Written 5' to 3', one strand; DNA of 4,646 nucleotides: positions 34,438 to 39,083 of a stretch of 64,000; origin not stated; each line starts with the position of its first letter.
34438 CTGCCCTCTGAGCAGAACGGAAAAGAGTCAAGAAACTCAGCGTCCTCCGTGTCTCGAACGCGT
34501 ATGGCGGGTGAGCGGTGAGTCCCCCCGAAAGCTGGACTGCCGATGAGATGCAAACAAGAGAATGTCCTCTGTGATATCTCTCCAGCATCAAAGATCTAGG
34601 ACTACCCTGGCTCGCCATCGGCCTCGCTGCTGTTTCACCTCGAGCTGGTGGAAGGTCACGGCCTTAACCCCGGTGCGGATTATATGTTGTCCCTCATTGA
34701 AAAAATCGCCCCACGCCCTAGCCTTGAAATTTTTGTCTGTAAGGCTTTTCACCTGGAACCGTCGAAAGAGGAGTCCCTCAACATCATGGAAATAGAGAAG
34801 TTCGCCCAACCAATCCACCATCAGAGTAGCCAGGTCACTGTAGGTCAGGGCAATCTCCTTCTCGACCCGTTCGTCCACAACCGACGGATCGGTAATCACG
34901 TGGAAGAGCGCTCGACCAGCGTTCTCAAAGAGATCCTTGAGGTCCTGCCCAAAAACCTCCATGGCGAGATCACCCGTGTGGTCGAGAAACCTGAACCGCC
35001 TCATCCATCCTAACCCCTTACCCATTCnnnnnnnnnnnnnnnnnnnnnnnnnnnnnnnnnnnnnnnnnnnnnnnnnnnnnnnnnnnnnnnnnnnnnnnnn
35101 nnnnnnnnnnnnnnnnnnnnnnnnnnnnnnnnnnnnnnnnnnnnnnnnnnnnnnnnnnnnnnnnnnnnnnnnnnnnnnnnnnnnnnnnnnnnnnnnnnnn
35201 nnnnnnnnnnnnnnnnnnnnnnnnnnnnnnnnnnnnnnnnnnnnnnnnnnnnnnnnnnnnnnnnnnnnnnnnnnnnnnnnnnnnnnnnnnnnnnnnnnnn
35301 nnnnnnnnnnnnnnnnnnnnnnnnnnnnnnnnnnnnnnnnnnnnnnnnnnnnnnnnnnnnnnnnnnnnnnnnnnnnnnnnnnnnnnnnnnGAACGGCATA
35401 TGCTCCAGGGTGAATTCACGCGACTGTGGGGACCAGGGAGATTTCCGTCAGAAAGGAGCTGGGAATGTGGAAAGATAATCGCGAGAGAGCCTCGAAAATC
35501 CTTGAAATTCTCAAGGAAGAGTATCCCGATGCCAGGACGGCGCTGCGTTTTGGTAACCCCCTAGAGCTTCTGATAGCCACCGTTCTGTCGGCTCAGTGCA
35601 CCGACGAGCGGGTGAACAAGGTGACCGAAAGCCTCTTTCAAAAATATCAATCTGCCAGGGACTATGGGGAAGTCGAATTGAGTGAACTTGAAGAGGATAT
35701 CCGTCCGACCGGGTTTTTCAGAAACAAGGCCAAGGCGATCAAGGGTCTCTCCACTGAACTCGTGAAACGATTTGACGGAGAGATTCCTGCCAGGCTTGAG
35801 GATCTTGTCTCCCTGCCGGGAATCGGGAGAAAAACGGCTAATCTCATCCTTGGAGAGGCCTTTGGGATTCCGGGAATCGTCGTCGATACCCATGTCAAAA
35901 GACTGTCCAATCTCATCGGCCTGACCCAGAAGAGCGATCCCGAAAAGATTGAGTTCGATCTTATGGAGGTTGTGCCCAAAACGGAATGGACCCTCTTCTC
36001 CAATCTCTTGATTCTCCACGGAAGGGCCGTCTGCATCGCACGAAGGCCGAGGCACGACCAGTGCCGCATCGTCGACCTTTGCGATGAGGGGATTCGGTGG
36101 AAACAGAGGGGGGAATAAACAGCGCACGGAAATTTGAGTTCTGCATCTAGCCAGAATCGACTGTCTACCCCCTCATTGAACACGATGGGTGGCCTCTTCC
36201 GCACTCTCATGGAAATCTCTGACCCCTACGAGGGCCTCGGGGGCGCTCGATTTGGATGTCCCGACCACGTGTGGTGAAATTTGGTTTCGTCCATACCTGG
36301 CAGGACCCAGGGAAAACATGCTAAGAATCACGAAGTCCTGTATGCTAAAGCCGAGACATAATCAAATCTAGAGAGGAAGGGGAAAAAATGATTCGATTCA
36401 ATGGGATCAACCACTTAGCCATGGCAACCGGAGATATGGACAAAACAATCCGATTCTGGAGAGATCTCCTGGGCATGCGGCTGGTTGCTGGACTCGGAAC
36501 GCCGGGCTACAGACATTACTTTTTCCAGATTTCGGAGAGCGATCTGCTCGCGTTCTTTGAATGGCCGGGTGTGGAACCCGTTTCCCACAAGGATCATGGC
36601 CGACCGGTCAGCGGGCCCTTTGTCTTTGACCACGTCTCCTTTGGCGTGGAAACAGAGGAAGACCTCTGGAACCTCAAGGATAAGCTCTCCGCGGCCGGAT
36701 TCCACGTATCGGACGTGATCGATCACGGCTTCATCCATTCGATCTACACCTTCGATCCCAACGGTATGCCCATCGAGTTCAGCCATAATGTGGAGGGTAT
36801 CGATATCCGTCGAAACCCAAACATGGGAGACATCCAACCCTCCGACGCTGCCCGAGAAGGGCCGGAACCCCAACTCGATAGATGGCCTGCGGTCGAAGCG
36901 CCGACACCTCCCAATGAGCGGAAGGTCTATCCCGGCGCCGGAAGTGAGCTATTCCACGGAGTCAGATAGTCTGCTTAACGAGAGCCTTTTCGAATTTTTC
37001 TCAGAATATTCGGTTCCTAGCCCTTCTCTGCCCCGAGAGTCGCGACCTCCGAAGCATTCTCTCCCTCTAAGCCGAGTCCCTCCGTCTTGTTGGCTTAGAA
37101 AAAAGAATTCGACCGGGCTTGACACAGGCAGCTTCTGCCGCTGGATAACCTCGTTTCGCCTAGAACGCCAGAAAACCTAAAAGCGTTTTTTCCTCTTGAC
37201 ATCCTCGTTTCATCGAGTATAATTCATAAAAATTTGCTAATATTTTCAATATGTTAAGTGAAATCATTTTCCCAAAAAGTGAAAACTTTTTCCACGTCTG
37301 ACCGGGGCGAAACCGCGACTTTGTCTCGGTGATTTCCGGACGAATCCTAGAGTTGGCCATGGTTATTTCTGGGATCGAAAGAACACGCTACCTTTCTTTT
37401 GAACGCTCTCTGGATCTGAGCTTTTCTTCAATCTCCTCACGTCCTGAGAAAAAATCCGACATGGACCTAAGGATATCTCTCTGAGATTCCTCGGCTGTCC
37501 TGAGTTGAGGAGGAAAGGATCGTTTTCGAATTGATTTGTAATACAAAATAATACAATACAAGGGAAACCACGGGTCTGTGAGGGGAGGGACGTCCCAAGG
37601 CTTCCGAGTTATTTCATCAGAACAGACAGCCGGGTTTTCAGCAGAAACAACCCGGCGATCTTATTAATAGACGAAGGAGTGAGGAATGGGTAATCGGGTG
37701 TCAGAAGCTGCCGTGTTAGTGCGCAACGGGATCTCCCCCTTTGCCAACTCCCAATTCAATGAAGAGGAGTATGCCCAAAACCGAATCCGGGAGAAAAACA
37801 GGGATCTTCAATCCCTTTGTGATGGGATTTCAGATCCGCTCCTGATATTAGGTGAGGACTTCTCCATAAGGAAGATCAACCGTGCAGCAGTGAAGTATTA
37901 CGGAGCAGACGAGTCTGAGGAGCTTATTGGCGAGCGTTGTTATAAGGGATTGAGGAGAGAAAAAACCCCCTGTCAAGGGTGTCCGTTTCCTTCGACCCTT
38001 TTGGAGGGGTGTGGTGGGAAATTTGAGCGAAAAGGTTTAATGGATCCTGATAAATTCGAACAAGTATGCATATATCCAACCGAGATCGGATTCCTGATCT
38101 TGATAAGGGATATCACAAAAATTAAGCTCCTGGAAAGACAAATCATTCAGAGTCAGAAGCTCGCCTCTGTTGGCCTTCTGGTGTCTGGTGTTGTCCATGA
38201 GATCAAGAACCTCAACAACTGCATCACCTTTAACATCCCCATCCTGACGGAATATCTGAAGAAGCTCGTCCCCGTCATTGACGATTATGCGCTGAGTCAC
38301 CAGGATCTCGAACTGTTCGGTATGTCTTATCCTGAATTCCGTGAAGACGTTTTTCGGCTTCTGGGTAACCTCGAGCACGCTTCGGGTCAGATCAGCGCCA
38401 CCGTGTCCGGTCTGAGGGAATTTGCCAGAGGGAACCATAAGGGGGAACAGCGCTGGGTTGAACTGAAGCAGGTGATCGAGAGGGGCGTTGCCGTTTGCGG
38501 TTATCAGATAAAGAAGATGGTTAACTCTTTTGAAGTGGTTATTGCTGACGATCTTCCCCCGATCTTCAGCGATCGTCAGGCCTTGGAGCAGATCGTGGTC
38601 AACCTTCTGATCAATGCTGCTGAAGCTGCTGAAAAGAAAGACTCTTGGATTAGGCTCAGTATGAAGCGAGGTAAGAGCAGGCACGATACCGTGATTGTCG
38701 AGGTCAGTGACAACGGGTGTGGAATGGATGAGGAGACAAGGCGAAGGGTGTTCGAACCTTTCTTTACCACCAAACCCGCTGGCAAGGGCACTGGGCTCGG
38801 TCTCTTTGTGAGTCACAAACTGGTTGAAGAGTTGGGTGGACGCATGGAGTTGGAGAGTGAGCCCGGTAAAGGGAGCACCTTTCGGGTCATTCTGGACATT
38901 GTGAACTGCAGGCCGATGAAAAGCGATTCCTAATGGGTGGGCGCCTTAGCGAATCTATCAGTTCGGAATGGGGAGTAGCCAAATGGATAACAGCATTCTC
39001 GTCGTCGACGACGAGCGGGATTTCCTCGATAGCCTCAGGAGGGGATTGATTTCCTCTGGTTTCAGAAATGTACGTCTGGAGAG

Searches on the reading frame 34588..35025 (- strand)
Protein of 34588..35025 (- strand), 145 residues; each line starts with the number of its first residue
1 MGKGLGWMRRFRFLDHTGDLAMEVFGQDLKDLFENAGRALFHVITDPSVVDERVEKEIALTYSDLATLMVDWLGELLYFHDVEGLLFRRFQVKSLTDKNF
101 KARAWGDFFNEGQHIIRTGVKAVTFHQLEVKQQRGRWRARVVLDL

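Call 24: search_protein_families(library=pfam, proteins=[window:34588-35025:-], max_evalue=0.001)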
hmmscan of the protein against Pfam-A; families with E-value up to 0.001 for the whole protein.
window:34588-35025:- (145 aa): 1 family
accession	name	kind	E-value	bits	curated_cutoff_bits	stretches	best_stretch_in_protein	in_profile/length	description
PF01951.21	Archease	-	1.3e-40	139.3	25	1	11-145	1-136/136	Archease protein family (MTH1598/TM1083)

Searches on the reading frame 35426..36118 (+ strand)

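Call 24: search_protein_families(library=pfam, proteins=[window:35426-36118:+], max_evalue=0.001)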
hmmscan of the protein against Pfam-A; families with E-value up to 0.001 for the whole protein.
window:35426-36118:+ (230 aa): 2 families
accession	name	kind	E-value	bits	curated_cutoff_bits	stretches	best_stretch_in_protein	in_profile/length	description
PF00730.31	HhH-GPD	-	1e-24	87.4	26.2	1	50-185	1-108/108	HhH-GPD superfamily base excision DNA repair protein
PF00633.29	HHH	-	1.6e-10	40.7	24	1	115-142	1-28/30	Helix-hairpin-helix motif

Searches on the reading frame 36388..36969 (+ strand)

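Call 24: search_protein_families(library=pfam, proteins=[window:36388-36969:+], max_evalue=0.001)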
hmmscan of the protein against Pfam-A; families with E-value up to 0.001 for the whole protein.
window:36388-36969:+ (193 aa): 1 family
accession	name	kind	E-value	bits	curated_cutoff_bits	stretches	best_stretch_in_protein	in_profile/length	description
PF00903.31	Glyoxalase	-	8.9e-18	65.3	20.6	1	6-131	1-121/121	Glyoxalase/Bleomycin resistance protein/Dioxygenase superfamily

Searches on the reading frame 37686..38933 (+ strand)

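Call 25: search_protein_families(library=pfam, proteins=[window:37686-38933:+], max_evalue=0.001)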
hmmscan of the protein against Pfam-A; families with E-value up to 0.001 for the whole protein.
window:37686-38933:+ (415 aa): 3 families
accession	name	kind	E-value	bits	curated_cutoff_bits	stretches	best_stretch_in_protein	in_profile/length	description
PF02518.31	HATPase_c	-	2.8e-27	95.8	26.4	1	296-404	2-108/111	Histidine kinase-, DNA gyrase B-, and HSP90-like ATPase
PF14501.12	HATPase_c_5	-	3.6e-05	24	22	1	298-392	4-91/102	GHKL domain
PF13581.12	HATPase_c_2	-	0.00012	22.5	27.4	1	296-388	28-113/127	Histidine kinase-like ATPase domain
